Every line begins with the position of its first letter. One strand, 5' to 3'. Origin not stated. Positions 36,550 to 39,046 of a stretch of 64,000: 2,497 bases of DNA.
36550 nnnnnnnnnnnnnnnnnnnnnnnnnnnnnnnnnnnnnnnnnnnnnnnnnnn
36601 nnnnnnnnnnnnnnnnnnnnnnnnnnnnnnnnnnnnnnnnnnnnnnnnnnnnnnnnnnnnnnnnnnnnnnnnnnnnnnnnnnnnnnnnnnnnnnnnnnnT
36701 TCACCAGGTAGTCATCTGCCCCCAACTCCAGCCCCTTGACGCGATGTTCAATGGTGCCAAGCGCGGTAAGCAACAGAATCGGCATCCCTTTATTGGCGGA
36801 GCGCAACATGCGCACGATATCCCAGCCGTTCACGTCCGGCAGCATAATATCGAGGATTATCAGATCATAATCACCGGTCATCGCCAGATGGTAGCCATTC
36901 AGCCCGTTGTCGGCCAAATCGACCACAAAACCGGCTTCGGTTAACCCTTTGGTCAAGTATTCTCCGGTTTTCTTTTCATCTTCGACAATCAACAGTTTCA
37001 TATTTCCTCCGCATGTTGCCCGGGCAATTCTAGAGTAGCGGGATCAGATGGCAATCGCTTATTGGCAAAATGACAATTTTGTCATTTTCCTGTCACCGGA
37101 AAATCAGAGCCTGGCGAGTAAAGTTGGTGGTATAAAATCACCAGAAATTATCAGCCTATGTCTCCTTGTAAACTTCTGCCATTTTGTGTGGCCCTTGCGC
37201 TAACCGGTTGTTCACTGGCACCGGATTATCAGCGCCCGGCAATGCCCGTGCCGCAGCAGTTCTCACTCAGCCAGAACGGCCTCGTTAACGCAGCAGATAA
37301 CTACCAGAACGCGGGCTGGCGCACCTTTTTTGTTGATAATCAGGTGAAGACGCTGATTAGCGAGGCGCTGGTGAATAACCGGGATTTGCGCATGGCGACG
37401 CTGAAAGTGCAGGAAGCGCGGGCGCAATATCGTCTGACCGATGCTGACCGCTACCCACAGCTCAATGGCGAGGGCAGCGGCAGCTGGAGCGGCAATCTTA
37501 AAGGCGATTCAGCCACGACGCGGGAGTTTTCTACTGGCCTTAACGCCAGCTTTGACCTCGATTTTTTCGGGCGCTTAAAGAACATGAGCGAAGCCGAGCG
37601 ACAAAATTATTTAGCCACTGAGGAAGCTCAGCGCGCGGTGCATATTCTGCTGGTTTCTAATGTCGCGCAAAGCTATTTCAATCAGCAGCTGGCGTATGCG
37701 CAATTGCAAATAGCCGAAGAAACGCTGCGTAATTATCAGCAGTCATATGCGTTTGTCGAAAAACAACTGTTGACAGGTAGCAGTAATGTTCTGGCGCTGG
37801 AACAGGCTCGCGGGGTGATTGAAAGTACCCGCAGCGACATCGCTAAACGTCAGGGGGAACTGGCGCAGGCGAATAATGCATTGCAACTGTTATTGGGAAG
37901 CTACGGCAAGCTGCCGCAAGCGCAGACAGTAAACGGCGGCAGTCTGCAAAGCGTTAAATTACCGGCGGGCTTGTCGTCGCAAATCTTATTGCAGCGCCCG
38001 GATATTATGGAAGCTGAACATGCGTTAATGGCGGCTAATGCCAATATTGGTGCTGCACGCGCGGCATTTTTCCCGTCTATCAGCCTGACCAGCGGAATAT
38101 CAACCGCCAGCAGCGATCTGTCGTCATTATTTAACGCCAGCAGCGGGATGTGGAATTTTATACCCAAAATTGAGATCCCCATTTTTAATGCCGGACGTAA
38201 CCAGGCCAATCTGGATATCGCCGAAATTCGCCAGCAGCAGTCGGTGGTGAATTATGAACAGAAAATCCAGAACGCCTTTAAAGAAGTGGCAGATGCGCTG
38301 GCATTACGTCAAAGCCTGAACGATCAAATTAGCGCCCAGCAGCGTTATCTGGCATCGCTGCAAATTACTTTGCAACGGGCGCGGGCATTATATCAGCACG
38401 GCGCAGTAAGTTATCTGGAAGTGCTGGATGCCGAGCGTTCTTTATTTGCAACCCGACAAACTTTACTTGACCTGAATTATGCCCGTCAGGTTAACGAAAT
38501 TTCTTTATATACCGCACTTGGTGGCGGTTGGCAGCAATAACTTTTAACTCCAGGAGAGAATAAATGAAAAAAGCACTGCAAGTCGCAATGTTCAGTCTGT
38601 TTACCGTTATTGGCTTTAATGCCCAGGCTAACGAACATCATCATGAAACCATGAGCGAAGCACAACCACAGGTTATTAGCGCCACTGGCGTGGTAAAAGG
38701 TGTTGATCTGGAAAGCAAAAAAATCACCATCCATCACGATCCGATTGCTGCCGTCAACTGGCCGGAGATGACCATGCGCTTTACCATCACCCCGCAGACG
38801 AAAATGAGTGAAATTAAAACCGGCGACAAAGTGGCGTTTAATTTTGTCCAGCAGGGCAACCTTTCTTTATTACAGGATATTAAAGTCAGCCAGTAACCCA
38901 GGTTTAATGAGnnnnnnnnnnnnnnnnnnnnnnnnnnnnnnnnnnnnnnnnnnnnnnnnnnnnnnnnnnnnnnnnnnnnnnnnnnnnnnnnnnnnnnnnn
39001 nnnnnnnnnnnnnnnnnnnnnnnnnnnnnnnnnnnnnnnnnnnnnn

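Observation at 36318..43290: cusRS and cusCFBA divergent operons with a perfect CusR-box palindrome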

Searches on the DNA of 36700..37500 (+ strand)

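Call 25: search_dna_similar(query=window:36700-37500:+, collection=plasmids, mode=distant, max_rows=20, rows=spread)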
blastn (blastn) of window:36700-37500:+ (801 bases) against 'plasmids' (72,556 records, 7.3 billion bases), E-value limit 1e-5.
Records with a match: 2981; places in all: 3000; records where one place covers at least 80% of the query: 162.
Best place of each record, by identity: 95-99% 11; 60-80% 2970.
By first word of the organism name: Klebsiella 2044; Escherichia 281; Enterobacter 220; Salmonella 132; Ralstonia 119; Citrobacter 56; Raoultella 28; Leclercia 17; Serratia 11; Shigella 8; and 25 more.
By predicted mobility (MOB-suite, as given by PLSDB): conjugative 1673; non-mobilizable 990; mobilizable 318.
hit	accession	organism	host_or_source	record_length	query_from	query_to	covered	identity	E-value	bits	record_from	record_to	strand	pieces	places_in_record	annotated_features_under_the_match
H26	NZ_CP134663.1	Escherichia coli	Larus michahellis,bacteria,cloaca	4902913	1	801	100%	98.8%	0e+0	1400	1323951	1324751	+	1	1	none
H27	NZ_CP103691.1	Klebsiella oxytoca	Homo sapiens,blood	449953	1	768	84%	69.7%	7e-39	280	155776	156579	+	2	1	silC: Cu(+)/Ag(+) efflux RND transporter outer membrane channel SilC | silR: copper/silver response regulator transcription factor SilR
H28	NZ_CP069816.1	Raoultella planticola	-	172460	1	410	51%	70.7%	3e-44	187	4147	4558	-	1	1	silR: copper/silver response regulator transcription factor SilR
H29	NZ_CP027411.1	Salmonella enterica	Homo sapiens,stool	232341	1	410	51%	70.4%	3e-44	187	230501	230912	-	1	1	silR: copper/silver response regulator transcription factor SilR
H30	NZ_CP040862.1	Klebsiella pneumoniae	-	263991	1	410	51%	70.4%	3e-44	187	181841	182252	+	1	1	silR: copper/silver response regulator transcription factor SilR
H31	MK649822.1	Klebsiella pneumoniae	Homo sapiens,blood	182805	1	410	51%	70.2%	3e-43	183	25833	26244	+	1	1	cusR: Transcriptional regulatory protein CusR | silR: copper/silver response regulator transcription factor SilR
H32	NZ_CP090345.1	Klebsiella pneumoniae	Homo sapiens,clinical isolate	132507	1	410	51%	70.2%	3e-43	183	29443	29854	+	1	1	silR: copper/silver response regulator transcription factor SilR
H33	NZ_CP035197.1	Klebsiella pneumoniae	Homo sapiens,stool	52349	1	410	51%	70.2%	3e-43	183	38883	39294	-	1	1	silR: copper/silver response regulator transcription factor SilR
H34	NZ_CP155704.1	Klebsiella pneumoniae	Homo sapiens,urine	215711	1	410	51%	70.2%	3e-43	183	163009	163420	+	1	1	silR: copper/silver response regulator transcription factor SilR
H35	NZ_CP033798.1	Enterobacter roggenkampii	Homo sapiens,Rectal swab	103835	1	410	51%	70.2%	1e-41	178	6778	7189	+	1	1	silR: copper/silver response regulator transcription factor SilR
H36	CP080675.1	Klebsiella pneumoniae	Homo sapiens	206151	1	410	51%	70.2%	1e-41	178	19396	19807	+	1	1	silR: copper/silver response regulator transcription factor SilR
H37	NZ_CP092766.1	Klebsiella pneumoniae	Homo sapiens,Rectal Swab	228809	1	410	51%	70.2%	1e-41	178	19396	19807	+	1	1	silR: copper/silver response regulator transcription factor SilR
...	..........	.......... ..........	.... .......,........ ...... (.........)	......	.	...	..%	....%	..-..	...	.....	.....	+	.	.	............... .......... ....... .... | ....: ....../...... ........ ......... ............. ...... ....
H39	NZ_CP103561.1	Klebsiella pneumoniae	Homo sapiens,blood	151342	1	410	51%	70.2%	1e-41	178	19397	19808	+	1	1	silR: copper/silver response regulator transcription factor SilR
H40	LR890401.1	Klebsiella pneumoniae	Homo sapiens,wound swab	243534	1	410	51%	70.2%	1e-41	178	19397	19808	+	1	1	silR: copper/silver response regulator transcription factor SilR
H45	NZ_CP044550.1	Hydrogenophaga sp. BPS33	-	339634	7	85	10%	79.7%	2e-9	72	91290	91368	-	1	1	heavy metal response regulator transcription factor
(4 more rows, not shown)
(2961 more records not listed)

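Call 26: get_annotated_region(hit=H29, flank=9000)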
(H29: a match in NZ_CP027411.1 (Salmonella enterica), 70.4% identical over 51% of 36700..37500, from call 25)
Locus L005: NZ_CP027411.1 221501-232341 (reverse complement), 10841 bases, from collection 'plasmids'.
description: Salmonella enterica subsp. enterica serovar Heidelberg strain FDAARGOS_319 plasmid unnamed, complete sequence
organism: Salmonella enterica (NCBI taxid 611)
taxonomy: Bacteria; Pseudomonadota; Gammaproteobacteria; Enterobacterales; Enterobacteriaceae; Salmonella; Salmonella enterica
host: -; source: Homo sapiens,stool; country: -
typing (MOB-suite, as given by PLSDB): conjugative; replicon IncHI2A,rep_cluster_1088; relaxase MOBH; mating-pair formation MPF_F
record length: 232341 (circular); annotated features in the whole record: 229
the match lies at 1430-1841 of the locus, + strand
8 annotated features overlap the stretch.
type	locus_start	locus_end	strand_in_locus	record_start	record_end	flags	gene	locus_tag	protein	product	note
predicted_resistance_gene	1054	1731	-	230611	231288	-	silR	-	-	copper/silver response regulator transcription factor SilR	predicted by amrfinderplus; class COPPER/SILVER; identity 97.79%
predicted_resistance_gene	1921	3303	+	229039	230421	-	silC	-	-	Cu(+)/Ag(+) efflux RND transporter outer membrane channel SilC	predicted by amrfinderplus; class COPPER/SILVER; identity 98.05%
CDS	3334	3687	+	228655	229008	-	cusF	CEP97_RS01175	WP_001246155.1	cation efflux system protein CusF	-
predicted_resistance_gene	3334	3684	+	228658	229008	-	silF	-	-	Cu(+)/Ag(+) efflux RND transporter periplasmic metallochaperone SilF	predicted by amrfinderplus; class COPPER/SILVER; identity 97.44%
predicted_resistance_gene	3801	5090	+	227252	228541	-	silB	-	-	Cu(+)/Ag(+) efflux RND transporter periplasmic adaptor subunit SilB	predicted by amrfinderplus; class COPPER/SILVER; identity 96.28%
predicted_resistance_gene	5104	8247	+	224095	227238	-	silA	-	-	Cu(+)/Ag(+) efflux RND transporter permease subunit SilA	predicted by amrfinderplus; class COPPER/SILVER; identity 98.66%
CDS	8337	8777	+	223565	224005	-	-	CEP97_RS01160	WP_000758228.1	DUF411 domain-containing protein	-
predicted_resistance_gene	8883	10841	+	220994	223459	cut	silP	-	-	Ag(+)-translocating P-type ATPase SilP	predicted by amrfinderplus; class SILVER; identity 95.14%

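Call 27: get_annotated_region(hit=H27, flank=3000)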
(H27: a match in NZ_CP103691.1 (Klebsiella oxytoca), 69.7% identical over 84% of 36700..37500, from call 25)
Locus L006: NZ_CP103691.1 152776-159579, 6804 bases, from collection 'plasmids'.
description: Klebsiella oxytoca strain ST34 plasmid pMB3888B_1, complete sequence
organism: Klebsiella oxytoca (NCBI taxid 571)
taxonomy: Bacteria; Pseudomonadota; Gammaproteobacteria; Enterobacterales; Enterobacteriaceae; Klebsiella; Klebsiella oxytoca
host: -; source: Homo sapiens,blood; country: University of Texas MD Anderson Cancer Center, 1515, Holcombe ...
typing (MOB-suite, as given by PLSDB): conjugative; replicon IncFII,IncHI1B,IncP,rep_cluster_2183; relaxase MOBF,MOBH,MOBP; mating-pair formation MPF_F
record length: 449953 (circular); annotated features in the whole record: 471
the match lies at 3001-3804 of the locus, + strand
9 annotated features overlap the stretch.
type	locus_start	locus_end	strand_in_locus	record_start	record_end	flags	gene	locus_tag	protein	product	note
CDS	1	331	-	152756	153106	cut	-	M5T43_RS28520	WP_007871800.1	DUF305 domain-containing protein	-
CDS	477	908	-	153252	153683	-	-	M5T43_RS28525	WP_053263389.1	hypothetical protein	-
predicted_resistance_gene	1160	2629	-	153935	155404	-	silS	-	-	copper/silver sensor histidine kinase SilS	predicted by amrfinderplus; class COPPER/SILVER; identity 98.57%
predicted_resistance_gene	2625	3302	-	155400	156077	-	silR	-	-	copper/silver response regulator transcription factor SilR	predicted by amrfinderplus; class COPPER/SILVER; identity 97.79%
predicted_resistance_gene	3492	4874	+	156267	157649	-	silC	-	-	Cu(+)/Ag(+) efflux RND transporter outer membrane channel SilC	predicted by amrfinderplus; class COPPER/SILVER; identity 96.96%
CDS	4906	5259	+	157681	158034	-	cusF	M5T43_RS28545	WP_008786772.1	cation efflux system protein CusF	-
predicted_resistance_gene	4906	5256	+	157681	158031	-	silF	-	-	Cu(+)/Ag(+) efflux RND transporter periplasmic metallochaperone SilF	predicted by amrfinderplus; class COPPER/SILVER; identity 96.58%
predicted_resistance_gene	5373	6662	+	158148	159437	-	silB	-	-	Cu(+)/Ag(+) efflux RND transporter periplasmic adaptor subunit SilB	predicted by amrfinderplus; class COPPER/SILVER; identity 96.05%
predicted_resistance_gene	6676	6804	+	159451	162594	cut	silA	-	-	Cu(+)/Ag(+) efflux RND transporter permease subunit SilA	predicted by amrfinderplus; class COPPER/SILVER; identity 98.76%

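Call 33: search_dna_similar(query=window:37002-37157:+, collection=ecoli_genomes, mode=near, max_rows=24, rows=spread)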
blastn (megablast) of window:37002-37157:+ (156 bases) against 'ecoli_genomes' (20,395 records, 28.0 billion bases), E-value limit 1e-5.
Records with a match: 5334; places in all: 5344; records where one place covers at least 80% of the query: 5333.
Genomes with a match: 5333 of 5426; with a place that covers at least 80% of the query: 5332. Places per genome that has any: lowest 1, median 1, highest 2. On chromosomes: 5339 places; on plasmids: 5.
Best place of each record, by identity: >=99% 6; 95-99% 5261; 90-95% 67.
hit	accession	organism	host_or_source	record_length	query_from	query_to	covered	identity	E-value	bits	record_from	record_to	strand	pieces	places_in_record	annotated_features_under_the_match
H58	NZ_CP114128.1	Escherichia coli strain PE164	pig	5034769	1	156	100%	100.0%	3e-75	289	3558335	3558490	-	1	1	none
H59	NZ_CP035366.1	Escherichia coli O157:H7 strain C1-057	Rectal fecal grab samples from a ...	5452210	1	156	100%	98.7%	7e-72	278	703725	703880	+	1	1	none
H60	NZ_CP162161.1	Escherichia coli strain STS63-2-E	Pre-washed mixed salad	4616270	1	156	100%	98.7%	7e-72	278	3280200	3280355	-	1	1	none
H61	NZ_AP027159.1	Escherichia coli strain 2313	Homo sapiens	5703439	2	156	99%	98.7%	2e-71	276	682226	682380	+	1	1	none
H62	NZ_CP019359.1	Escherichia coli strain XH990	Homo sapiens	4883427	1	156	100%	98.1%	3e-70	272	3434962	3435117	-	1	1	none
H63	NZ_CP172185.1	Escherichia coli strain GF60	chicken meat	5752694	1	156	100%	98.1%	3e-70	272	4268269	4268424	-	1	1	none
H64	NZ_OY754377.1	Escherichia coli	-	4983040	1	156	100%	98.1%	3e-70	272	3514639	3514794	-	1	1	none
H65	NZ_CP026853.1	Escherichia coli strain MS7163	Homo sapiens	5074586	1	156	100%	97.4%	1e-68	267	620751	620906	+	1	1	none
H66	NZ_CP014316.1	Escherichia coli JJ1887 strain JJ1887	Homo sapiens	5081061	1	156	100%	97.4%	1e-68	267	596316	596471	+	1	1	none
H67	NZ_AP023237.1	Escherichia coli strain F070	-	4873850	1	156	100%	97.4%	1e-68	267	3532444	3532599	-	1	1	none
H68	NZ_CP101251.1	Escherichia coli strain EC21Z-083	Homo sapiens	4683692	1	156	100%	97.4%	1e-68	267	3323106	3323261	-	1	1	none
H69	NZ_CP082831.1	Escherichia coli strain SCAID WND1-2021 (1/128)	Homo sapiens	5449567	1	156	100%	97.4%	1e-68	267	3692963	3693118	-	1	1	none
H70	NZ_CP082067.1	Escherichia coli strain MS20673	Homo sapiens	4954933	1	156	100%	97.4%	1e-68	267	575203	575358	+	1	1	none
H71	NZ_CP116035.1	Escherichia coli strain FAH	Homo sapiens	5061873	1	156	100%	97.4%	1e-68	267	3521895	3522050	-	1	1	none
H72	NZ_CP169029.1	Escherichia coli strain UTME-7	beef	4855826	1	156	100%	97.4%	1e-68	267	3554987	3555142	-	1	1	none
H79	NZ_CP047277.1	Escherichia coli strain N18-04097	Homo sapiens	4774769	1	156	100%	96.8%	7e-67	261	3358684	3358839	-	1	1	none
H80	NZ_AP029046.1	Escherichia coli strain ESC818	milk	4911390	1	156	100%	96.2%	3e-65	255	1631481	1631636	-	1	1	none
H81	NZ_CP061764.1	Escherichia coli O19:H7 strain 730V1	Bos taurus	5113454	1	109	70%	99.1%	2e-47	196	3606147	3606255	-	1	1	none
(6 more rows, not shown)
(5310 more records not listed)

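Call 34: get_annotated_region(hit=H59, flank=20)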
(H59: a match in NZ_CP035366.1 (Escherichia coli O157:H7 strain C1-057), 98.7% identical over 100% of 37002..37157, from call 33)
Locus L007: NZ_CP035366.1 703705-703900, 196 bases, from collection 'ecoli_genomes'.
description: Escherichia coli O157:H7 strain C1-057 chromosome, complete genome
organism: Escherichia coli O157:H7 strain C1-057 (NCBI taxid 83334)
replicon: chromosome; assembly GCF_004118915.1
host: -; source: Rectal fecal grab samples from a commercial feedlot; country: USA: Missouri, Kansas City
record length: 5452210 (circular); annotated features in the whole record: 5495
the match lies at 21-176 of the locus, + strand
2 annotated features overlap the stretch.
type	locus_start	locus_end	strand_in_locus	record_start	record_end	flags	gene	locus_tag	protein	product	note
CDS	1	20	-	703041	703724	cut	cusR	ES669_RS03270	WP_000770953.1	copper response regulator transcription factor CusR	-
CDS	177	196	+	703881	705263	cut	cusC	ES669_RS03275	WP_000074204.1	Cu(+)/Ag(+) efflux RND transporter outer membrane channel CusC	-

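Call 35: get_annotated_region(hit=H62, flank=20)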
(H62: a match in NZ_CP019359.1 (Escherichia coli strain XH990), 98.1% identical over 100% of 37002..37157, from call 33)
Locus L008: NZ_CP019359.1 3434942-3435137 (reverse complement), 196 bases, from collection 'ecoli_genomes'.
description: Escherichia coli strain XH990 chromosome, complete genome
organism: Escherichia coli strain XH990 (NCBI taxid 562)
replicon: chromosome; assembly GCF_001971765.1
host: Homo sapiens; source: urine; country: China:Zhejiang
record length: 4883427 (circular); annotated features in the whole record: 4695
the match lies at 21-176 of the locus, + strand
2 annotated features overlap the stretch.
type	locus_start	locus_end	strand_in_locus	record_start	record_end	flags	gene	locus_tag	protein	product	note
CDS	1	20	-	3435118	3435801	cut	cusR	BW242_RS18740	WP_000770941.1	copper response regulator transcription factor CusR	-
CDS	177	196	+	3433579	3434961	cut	cusC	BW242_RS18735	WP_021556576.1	Cu(+)/Ag(+) efflux RND transporter outer membrane channel CusC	-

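Call 36: get_annotated_region(hit=H65, flank=20)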
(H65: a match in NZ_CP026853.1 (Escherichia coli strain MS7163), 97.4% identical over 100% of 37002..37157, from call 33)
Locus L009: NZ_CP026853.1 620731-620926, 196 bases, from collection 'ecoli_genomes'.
description: Escherichia coli strain MS7163 chromosome, complete genome
organism: Escherichia coli strain MS7163 (NCBI taxid 562)
replicon: chromosome; assembly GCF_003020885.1
host: Homo sapiens; source: urine; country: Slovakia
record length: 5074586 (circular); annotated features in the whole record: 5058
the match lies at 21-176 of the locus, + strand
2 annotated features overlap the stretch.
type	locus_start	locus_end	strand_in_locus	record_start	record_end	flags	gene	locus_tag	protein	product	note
CDS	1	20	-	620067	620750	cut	cusR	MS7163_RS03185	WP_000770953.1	copper response regulator transcription factor CusR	-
CDS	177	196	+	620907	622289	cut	cusC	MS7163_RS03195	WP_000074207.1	Cu(+)/Ag(+) efflux RND transporter outer membrane channel CusC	-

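Call 37: get_annotated_region(hit=H79, flank=20)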
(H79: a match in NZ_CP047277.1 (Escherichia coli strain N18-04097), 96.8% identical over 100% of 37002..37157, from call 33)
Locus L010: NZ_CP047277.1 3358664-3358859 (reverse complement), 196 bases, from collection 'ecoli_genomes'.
description: Escherichia coli strain N18-04097 chromosome, complete genome
organism: Escherichia coli strain N18-04097 (NCBI taxid 562)
replicon: chromosome; assembly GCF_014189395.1
host: Homo sapiens; source: Rectum; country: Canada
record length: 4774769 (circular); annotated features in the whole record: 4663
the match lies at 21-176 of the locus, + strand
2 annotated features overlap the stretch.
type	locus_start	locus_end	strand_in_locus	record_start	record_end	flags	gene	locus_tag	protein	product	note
CDS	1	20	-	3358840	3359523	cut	cusR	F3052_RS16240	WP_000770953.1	copper response regulator transcription factor CusR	-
CDS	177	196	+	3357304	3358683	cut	cusC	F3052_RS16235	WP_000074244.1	Cu(+)/Ag(+) efflux RND transporter outer membrane channel CusC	-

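Call 38: get_annotated_region(hit=H80, flank=20)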
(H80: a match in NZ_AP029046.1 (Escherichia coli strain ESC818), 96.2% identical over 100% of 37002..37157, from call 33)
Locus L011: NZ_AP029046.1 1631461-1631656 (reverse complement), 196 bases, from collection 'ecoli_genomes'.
description: Escherichia coli strain ESC818 chromosome, complete genome
organism: Escherichia coli strain ESC818 (NCBI taxid 562)
replicon: chromosome; assembly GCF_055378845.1
host: -; source: milk; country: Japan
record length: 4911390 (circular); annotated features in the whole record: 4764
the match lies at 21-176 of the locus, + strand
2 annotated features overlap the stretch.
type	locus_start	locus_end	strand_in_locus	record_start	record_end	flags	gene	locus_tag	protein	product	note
CDS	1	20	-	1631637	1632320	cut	cusR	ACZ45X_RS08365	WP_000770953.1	copper response regulator transcription factor CusR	-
CDS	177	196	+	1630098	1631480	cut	cusC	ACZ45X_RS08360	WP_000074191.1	Cu(+)/Ag(+) efflux RND transporter outer membrane channel CusC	-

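Call 39: get_annotated_region(hit=H81, flank=1500)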
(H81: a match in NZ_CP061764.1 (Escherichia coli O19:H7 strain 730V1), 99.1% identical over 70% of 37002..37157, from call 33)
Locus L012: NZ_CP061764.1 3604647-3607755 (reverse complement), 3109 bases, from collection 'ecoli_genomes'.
description: Escherichia coli O19:H7 strain 730V1 chromosome, complete genome
organism: Escherichia coli O19:H7 strain 730V1 (NCBI taxid 2773707)
replicon: chromosome; assembly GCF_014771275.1
host: Bos taurus; source: non-specified beef samples; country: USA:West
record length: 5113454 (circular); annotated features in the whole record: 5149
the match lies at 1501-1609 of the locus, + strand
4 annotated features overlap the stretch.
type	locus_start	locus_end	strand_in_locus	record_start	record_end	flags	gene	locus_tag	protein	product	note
CDS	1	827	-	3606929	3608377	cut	cusS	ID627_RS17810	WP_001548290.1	Cu(+)/Ag(+) sensor histidine kinase CusS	-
CDS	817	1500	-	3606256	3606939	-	cusR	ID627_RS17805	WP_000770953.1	copper response regulator transcription factor CusR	-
CDS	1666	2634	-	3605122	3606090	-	-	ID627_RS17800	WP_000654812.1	IS5-like element IS903B family transposase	-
CDS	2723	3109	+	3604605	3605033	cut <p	cusC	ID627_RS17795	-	Cu(+)/Ag(+) efflux RND transporter outer membrane channel CusC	incomplete; partial in the middle of a contig; missing C-terminus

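Call 68: get_annotated_region(hit=H45, flank=3000)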
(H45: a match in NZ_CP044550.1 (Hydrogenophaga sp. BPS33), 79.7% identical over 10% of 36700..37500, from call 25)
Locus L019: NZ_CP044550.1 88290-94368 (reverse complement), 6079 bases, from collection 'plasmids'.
description: Hydrogenophaga sp. BPS33 plasmid pBPS33-1, complete sequence
organism: Hydrogenophaga sp. BPS33 (NCBI taxid 2651974)
taxonomy: Bacteria; Pseudomonadota; Betaproteobacteria; Burkholderiales; Comamonadaceae; Hydrogenophaga; Hydrogenophaga sp. BPS33
host: -; source: -; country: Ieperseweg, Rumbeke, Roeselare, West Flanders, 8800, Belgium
typing (MOB-suite, as given by PLSDB): non-mobilizable
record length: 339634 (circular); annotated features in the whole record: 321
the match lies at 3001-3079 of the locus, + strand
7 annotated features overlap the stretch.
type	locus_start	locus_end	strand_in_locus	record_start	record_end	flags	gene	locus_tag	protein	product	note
CDS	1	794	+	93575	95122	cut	-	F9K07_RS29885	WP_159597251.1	hypothetical protein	-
CDS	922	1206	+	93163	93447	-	-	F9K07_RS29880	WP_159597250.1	CopK family periplasmic copper-binding protein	-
CDS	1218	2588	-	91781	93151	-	-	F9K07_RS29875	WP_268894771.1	heavy metal sensor histidine kinase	GO:0000160 - phosphorelay signal transduction system [Evidence IEA]; GO:0016310 - phosphorylation [Evidence IEA]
CDS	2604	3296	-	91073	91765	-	-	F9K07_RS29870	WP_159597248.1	heavy metal response regulator transcription factor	GO:0006355 - regulation of DNA-templated transcription [Evidence IEA]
CDS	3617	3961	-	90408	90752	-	-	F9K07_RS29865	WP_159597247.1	CzcE family metal-binding protein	-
CDS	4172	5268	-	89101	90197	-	-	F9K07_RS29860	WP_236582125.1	IS3 family transposase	-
CDS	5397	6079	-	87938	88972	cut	-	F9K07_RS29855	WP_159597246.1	porin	-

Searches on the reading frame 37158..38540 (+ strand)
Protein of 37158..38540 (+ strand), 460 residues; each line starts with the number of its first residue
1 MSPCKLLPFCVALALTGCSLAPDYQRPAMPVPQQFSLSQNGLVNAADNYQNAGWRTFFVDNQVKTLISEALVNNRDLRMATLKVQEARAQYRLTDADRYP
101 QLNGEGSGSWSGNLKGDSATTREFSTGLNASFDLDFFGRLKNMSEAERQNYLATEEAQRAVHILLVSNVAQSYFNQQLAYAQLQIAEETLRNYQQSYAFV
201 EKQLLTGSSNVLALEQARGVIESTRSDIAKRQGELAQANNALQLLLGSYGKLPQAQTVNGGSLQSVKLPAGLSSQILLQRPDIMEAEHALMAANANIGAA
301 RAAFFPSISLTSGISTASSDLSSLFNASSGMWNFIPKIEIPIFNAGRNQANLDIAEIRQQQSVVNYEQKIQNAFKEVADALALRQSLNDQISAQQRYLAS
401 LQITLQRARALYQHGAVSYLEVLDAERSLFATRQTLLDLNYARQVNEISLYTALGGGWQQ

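Call 41: search_protein_families(library=ncbifam, proteins=[window:37158-38540:+], max_evalue=1e-10)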
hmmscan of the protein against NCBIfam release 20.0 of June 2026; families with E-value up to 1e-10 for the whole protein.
window:37158-38540:+ (460 aa): 8 families
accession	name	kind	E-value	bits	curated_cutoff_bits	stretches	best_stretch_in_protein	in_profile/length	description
NF007347.1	PRK09837.1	subfamily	4.3e-273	906.1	598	1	1-459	1-460/461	Cu(I)/Ag(I) efflux RND transporter outer membrane protein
TIGR01845.1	outer_NodT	subfamily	7.1e-112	374.5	210.05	1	11-457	3-460/460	efflux transporter outer membrane subunit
NF033143.1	efflux_OM_AdeK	equivalog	4.5e-97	325.8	900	1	11-458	16-462/480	multidrug efflux RND transporter AdeIJK outer membrane channel subunit AdeK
NF033142.1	efflux_OM_AdeC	exception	4.4e-85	286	975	1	29-458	35-462/465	multidrug efflux RND transporter AdeABC outer membrane channel subunit AdeC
NF007390.0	PRK09915.1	equivalog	3.2e-49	168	597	1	123-459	144-480/488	MdtP family multidrug efflux transporter outer membrane subunit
NF047721.1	ToxDrgExpTdeA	equivalog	7.5e-37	127.3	550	1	48-457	43-452/455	toxin/drug exporter TdeA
TIGR01844.1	type_I_sec_TolC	subfamily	2.7e-33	115.6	225.15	1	135-455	83-398/414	TolC family outer membrane protein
NF008524.1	PRK11459.1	equivalog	1.1e-32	113.5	650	1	9-460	13-478/478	multidrug resistance outer membrane protein MdtQ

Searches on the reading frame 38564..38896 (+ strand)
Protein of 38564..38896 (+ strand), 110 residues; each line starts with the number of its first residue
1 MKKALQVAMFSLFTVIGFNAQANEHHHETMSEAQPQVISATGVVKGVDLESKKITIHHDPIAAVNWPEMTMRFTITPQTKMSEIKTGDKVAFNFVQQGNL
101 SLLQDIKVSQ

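Call 41: search_protein_families(library=ncbifam, proteins=[window:38564-38896:+], max_evalue=1e-10)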
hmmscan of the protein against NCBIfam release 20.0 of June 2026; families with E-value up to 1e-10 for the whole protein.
window:38564-38896:+ (110 aa): 1 family
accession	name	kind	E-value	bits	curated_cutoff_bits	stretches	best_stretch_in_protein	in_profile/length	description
NF007348.0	PRK09838.1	subfamily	1.1e-61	206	143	1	1-110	1-115/115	cation efflux system protein CusF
